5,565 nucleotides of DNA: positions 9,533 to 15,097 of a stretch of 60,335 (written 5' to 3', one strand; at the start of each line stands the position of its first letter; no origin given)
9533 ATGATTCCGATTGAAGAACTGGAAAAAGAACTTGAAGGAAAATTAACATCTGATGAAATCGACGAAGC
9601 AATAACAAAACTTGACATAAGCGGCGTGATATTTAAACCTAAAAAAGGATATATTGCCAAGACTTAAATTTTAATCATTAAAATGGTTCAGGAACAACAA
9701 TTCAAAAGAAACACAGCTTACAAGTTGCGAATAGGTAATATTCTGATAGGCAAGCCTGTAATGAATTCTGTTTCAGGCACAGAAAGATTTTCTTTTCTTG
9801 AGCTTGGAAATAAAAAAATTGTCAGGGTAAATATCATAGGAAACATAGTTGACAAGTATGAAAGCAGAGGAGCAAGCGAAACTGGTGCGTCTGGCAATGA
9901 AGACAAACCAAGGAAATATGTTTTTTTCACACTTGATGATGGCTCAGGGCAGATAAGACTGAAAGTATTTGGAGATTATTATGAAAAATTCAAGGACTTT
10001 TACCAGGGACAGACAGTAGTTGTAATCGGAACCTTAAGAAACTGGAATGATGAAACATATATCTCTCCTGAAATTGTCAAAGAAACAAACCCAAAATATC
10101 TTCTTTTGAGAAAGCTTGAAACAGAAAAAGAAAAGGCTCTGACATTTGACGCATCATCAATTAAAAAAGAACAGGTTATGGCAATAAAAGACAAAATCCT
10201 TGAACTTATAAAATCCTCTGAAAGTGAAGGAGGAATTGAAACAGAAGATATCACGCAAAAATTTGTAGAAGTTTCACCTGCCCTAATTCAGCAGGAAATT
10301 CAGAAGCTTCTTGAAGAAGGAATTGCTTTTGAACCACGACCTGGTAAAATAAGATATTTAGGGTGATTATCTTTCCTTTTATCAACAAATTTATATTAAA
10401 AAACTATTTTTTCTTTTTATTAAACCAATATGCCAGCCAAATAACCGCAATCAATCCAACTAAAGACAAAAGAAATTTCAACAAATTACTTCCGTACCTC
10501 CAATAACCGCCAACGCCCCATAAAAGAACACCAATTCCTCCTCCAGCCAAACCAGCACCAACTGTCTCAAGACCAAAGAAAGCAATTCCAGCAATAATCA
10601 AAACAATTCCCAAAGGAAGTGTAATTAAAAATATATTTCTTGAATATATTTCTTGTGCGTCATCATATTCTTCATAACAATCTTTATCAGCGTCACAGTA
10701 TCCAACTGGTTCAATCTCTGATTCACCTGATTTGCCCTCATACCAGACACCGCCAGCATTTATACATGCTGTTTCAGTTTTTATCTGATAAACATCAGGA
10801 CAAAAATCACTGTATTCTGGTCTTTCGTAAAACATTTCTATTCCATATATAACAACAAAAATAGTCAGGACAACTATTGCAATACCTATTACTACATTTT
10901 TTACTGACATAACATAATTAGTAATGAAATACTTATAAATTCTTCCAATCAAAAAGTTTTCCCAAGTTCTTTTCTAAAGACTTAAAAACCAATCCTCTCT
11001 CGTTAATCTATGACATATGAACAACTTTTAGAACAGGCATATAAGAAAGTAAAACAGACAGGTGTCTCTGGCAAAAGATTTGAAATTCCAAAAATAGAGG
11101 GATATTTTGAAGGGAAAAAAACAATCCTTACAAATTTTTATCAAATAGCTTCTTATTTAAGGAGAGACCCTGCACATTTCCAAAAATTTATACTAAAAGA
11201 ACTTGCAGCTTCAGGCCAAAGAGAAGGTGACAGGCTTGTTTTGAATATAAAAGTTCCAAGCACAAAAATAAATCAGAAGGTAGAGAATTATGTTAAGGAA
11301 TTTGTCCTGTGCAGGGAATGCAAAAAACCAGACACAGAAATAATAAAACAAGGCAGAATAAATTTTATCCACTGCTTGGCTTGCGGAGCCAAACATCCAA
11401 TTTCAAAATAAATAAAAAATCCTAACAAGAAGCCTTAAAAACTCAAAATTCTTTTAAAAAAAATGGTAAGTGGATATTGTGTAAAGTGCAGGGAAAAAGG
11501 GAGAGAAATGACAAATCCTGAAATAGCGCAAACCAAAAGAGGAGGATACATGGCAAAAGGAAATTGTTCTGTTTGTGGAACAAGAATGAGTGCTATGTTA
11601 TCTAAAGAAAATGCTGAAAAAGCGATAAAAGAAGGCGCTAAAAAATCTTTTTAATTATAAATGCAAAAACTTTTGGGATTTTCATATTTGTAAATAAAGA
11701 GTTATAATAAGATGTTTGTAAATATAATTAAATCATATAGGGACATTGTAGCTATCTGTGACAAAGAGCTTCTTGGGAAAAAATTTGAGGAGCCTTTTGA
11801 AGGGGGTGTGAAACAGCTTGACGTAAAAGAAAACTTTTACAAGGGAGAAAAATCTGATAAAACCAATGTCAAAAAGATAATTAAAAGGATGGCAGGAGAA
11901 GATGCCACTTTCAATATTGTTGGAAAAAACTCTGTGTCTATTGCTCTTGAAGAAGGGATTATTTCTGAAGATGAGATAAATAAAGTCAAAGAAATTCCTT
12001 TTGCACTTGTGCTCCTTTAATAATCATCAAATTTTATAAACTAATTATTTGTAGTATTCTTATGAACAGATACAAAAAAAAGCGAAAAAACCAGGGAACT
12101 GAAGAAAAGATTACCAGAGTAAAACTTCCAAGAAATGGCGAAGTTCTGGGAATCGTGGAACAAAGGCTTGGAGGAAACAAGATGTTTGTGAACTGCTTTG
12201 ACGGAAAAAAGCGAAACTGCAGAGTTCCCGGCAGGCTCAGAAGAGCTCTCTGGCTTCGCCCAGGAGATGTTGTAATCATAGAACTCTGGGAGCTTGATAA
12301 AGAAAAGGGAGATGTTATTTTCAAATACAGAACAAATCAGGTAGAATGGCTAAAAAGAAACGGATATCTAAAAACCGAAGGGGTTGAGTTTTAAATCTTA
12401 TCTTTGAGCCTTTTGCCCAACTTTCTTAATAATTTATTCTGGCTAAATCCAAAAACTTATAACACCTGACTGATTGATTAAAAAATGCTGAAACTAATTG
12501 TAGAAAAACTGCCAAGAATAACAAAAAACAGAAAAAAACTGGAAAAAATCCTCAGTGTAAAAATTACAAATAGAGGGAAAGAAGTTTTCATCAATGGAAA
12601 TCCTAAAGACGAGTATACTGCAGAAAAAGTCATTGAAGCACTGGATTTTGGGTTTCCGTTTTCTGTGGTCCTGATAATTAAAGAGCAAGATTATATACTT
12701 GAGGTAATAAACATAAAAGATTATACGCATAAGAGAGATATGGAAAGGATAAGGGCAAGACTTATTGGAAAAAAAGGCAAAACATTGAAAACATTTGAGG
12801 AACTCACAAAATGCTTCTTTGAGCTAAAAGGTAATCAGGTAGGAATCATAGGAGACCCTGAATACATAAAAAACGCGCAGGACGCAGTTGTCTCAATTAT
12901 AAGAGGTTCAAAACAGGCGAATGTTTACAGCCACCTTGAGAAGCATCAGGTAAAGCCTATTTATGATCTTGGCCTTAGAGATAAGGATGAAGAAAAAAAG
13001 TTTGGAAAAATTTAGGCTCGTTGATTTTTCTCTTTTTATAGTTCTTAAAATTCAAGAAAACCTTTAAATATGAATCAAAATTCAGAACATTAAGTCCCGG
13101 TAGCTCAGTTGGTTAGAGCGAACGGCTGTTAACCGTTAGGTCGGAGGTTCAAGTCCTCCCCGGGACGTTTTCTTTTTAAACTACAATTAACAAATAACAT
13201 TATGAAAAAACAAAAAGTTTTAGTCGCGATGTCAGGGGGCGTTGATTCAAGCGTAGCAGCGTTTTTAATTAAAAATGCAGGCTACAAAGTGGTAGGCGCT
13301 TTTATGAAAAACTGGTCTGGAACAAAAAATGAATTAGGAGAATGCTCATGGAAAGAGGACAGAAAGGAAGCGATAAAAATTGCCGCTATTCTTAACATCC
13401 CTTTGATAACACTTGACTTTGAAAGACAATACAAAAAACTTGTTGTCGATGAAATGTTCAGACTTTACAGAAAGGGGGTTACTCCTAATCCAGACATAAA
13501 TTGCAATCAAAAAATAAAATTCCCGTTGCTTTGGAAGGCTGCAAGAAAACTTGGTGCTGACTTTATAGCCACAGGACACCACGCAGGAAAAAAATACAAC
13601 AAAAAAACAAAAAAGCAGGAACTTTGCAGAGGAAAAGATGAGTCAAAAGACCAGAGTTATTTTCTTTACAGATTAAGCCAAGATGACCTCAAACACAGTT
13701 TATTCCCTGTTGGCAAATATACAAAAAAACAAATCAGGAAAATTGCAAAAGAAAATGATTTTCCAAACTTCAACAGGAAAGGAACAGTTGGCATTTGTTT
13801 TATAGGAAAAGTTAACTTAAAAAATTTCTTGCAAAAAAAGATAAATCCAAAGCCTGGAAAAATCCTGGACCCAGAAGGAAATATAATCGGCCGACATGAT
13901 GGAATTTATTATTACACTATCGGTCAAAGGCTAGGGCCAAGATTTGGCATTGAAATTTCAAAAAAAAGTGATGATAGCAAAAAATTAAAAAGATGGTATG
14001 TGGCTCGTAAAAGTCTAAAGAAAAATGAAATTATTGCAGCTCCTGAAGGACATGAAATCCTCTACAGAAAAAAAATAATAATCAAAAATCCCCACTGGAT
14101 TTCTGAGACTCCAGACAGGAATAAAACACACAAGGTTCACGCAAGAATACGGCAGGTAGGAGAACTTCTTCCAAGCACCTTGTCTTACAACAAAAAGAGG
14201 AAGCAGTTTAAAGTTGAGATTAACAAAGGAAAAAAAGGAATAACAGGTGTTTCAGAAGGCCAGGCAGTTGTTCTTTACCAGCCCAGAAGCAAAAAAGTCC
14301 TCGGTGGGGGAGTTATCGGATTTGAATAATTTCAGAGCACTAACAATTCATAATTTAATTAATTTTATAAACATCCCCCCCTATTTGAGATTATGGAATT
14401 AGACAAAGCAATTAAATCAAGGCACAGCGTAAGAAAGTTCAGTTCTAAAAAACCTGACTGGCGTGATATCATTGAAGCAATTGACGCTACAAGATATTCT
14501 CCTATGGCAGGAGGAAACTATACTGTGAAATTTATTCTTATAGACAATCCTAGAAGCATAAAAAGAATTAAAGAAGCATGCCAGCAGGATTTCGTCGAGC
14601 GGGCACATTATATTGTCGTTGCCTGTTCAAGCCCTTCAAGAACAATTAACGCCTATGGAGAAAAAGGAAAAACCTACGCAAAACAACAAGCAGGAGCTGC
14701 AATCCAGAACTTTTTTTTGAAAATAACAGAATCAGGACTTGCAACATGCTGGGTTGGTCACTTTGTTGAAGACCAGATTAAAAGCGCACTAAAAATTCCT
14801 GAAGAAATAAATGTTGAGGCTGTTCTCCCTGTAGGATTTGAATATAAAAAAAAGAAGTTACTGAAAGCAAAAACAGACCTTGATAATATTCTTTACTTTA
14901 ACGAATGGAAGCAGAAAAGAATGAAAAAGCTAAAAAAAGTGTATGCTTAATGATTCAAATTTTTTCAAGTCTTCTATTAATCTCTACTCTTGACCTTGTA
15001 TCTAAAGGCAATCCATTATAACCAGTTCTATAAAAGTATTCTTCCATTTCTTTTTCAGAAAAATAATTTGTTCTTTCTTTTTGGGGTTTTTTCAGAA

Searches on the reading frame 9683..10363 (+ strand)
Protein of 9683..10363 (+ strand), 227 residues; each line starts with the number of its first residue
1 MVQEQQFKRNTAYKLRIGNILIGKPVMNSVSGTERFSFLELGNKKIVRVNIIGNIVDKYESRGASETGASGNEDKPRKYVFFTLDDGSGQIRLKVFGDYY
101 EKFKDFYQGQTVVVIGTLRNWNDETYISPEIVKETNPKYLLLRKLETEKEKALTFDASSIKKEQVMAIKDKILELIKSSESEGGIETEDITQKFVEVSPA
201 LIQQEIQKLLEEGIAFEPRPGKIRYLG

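Call 63: search_protein_families(library=pfam, proteins=[window:9683-10363:+], max_evalue=0.001)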
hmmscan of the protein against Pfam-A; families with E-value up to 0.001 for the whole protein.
window:9683-10363:+ (227 aa): 1 family
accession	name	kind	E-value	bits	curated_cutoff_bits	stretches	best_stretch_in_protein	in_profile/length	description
PF01336.31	tRNA_anti-codon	-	3.7e-10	40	27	1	75-124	13-63/75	OB-fold nucleic acid binding domain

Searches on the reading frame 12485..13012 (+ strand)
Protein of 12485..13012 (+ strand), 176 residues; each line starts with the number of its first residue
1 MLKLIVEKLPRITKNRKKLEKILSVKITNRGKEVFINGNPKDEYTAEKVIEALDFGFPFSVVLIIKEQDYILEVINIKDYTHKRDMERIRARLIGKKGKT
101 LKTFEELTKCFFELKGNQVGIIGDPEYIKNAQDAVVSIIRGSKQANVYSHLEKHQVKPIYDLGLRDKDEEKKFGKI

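Call 63: search_protein_families(library=pfam, proteins=[window:12485-13012:+], max_evalue=0.001)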
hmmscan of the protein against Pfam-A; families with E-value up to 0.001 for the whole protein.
window:12485-13012:+ (176 aa): 3 families
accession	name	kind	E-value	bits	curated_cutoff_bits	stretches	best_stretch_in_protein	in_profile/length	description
PF21800.4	KH_KRR1_2nd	-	2.1e-13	50.5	27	1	72-139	3-71/91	KRR1 small subunit processome component, second KH domain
PF22891.2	KH_PNO1_2nd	-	3.8e-07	30.6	27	1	73-152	3-84/90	Eukaryotic type KH-domain (KH-domain type I) (327.11.2)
PF00013.35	KH_1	-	2.6e-06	27.5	21.5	1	91-135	12-64/66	KH domain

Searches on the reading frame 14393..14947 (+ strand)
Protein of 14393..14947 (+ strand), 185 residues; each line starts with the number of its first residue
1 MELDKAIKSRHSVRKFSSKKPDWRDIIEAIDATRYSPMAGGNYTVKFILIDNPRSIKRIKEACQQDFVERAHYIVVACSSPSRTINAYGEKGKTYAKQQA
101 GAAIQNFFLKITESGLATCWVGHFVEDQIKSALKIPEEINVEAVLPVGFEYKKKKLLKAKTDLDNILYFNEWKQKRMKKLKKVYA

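Call 63: search_protein_families(library=pfam, proteins=[window:14393-14947:+], max_evalue=0.001)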
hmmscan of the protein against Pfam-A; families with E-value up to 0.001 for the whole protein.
window:14393-14947:+ (185 aa): 2 families
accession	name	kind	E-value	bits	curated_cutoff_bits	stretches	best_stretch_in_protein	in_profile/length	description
PF00881.29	Nitroreductase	-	2.4e-24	86.9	23.5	2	61-148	80-166/167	Nitroreductase family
PF14512.11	TM1586_NiRdase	-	8.3e-14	52.1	27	1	3-179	2-162/215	Putative TM nitroreductase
